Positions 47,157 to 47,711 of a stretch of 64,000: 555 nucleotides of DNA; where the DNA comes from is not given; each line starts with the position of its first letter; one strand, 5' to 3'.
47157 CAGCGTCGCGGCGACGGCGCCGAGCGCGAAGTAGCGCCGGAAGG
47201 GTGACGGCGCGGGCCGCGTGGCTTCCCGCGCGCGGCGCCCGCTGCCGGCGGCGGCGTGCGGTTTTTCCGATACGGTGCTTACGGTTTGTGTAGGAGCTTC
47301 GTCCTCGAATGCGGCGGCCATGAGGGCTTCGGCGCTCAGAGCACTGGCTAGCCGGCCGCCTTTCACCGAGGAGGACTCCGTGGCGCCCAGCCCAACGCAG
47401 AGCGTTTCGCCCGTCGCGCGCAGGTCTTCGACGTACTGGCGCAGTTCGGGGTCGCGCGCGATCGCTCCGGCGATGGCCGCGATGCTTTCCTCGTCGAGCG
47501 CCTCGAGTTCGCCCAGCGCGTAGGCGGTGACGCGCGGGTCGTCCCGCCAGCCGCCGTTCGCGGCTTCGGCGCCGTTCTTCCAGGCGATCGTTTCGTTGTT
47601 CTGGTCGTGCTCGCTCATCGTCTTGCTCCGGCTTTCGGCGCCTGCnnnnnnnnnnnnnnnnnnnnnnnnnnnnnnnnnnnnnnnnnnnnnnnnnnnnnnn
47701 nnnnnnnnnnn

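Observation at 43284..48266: ECF sigma factor followed by a 1444-aa anti-sigma::YfbK-type vWA fusion; a paralogous vWA module is reused at 60738-63812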

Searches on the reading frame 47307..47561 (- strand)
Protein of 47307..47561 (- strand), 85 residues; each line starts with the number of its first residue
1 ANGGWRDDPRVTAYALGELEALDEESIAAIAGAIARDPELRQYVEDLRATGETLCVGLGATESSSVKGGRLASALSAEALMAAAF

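Call 46: search_solved_structures(query=A3, max_evalue=10, show_alignments=3)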
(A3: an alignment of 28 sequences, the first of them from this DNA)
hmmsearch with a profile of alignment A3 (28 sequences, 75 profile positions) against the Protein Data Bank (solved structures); distinct sequences matched with E-value up to 10: 30.
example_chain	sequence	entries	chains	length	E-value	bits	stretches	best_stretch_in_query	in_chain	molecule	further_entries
3hug_B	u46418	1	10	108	3.5e-06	30.4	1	12-71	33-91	PROBABLE CONSERVED MEMBRANE PROTEIN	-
4nqw_B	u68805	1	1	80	3.6e-05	27.2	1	11-65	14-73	Anti-sigma-K factor RskA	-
9exz_A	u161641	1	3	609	0.12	15.9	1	13-73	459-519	DE NOVO PROTEIN P600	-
6tza_A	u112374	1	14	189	0.23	15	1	17-61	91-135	IST1 homolog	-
1kql_A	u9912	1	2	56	0.3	14.6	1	24-64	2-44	Fusion Protein of and striated muscle alpha-tropomyosin and the GCN4 leucine zipper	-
6akm_A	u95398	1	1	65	0.33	14.5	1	23-60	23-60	Suppressor of IKBKE 1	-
5dcq_A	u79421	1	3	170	0.39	14.2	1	6-31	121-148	artificial repeat proteins (alphaREP3)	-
5ue0_A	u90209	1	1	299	0.47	14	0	34-69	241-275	CT622 protein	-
3jc1_Aa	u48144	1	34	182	0.52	13.8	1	17-61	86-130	Increased Sodium Tolerance 1 (IST1)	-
3frr_A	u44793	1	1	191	0.55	13.8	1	17-60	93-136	Uncharacterized protein KIAA0174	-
2mi2_A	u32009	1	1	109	0.55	13.8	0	39-72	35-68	Sec-independent protein translocase protein TatB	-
13gh_C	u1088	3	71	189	0.56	13.7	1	17-61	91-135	IST1 homolog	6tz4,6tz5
3frs_A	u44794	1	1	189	0.57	13.7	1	17-61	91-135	Uncharacterized protein KIAA0174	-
22pl_A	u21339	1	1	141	0.59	13.7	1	28-60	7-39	Interleukin-31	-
6nyk_A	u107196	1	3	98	0.64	13.6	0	25-48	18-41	Design construct XAX_GGDQ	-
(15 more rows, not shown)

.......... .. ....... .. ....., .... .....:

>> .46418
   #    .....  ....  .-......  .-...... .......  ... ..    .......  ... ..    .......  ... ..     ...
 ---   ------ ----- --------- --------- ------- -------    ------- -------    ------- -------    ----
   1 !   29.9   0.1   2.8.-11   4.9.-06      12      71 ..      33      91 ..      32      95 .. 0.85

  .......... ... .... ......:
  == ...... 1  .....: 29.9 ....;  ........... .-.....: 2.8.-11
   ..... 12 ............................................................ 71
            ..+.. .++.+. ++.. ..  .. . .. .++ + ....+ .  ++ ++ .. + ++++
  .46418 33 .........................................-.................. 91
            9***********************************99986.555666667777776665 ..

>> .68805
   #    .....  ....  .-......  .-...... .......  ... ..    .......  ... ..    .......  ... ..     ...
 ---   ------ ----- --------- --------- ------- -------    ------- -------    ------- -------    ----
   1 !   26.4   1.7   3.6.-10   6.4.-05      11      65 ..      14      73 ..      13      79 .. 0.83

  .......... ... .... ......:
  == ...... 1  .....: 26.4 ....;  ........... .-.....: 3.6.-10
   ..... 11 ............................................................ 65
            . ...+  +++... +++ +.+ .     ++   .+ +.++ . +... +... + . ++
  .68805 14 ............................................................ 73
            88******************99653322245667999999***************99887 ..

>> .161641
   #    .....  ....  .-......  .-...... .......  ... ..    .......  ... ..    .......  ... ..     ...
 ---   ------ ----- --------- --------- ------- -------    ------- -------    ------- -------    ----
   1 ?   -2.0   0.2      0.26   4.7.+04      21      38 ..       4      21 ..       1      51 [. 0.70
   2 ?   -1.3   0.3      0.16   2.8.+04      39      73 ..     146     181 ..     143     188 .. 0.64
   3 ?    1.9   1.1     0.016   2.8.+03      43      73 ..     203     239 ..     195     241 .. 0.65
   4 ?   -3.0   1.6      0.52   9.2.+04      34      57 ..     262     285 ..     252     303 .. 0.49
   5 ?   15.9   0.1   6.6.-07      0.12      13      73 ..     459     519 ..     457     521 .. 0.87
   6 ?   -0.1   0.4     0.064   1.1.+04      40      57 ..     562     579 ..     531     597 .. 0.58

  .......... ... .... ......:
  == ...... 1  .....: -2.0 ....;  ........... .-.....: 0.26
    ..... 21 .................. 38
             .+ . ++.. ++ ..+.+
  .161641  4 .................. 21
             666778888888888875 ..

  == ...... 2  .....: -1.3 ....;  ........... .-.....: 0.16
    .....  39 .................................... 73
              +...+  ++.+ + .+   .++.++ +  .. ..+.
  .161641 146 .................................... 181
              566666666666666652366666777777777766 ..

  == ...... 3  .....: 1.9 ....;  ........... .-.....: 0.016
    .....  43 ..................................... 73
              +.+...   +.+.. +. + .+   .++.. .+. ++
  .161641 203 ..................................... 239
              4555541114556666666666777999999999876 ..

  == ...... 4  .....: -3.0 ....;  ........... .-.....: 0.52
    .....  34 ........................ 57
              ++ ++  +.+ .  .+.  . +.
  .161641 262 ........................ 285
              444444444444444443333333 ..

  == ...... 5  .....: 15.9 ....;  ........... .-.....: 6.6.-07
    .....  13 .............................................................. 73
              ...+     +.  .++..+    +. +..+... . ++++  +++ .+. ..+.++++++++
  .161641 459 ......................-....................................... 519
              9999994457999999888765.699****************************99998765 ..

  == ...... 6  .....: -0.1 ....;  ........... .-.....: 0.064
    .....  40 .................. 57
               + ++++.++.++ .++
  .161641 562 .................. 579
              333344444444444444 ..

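Call 47: search_protein_families(library=pfam, alignment_id=A3, max_evalue=1)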
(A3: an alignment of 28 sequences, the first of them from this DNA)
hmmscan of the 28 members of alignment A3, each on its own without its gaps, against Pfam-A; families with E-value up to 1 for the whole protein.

A. member 1, seq(85 aa): 0 families

B. families by the number of members that match (of 28 scanned): 19 families
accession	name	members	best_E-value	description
PF13490.11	zf-HC2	17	0.00021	Putative zinc-finger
PF22618.1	RskA_N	10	1.1e-05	Anti-sigma-K factor RskA, N-terminal domain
PF05701.16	WEMBL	1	0.00082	Weak chloroplast movement under blue light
PF09938.14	DUF2170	1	0.00093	Uncharacterized protein conserved in bacteria (DUF2170)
PF09130.16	DUF1932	1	0.0023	Domain of unknown function (DUF1932)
PF07624.16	PSD2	1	0.018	Protein of unknown function (DUF1585)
PF03937.21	Sdh5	1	0.027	Flavinator of succinate dehydrogenase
PF04079.22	SMC_ScpB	1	0.032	Segregation and condensation complex subunit ScpB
PF00601.24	Flu_NS2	1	0.044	Influenza non-structural protein (NS2)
PF21794.3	RAD51D_N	1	0.06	RAD51D, N-terminal domain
PF10098.14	DUF2336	1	0.086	Uncharacterised protein conserved in bacteria (DUF2336)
PF19096.5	DUF5784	1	0.12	Family of unknown function (DUF5784)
PF07862.16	Nif11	1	0.14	Nif11 domain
PF13432.12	TPR_16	1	0.14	Tetratricopeptide repeat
PF11961.13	DUF3475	1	0.18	Domain of unknown function (DUF3475)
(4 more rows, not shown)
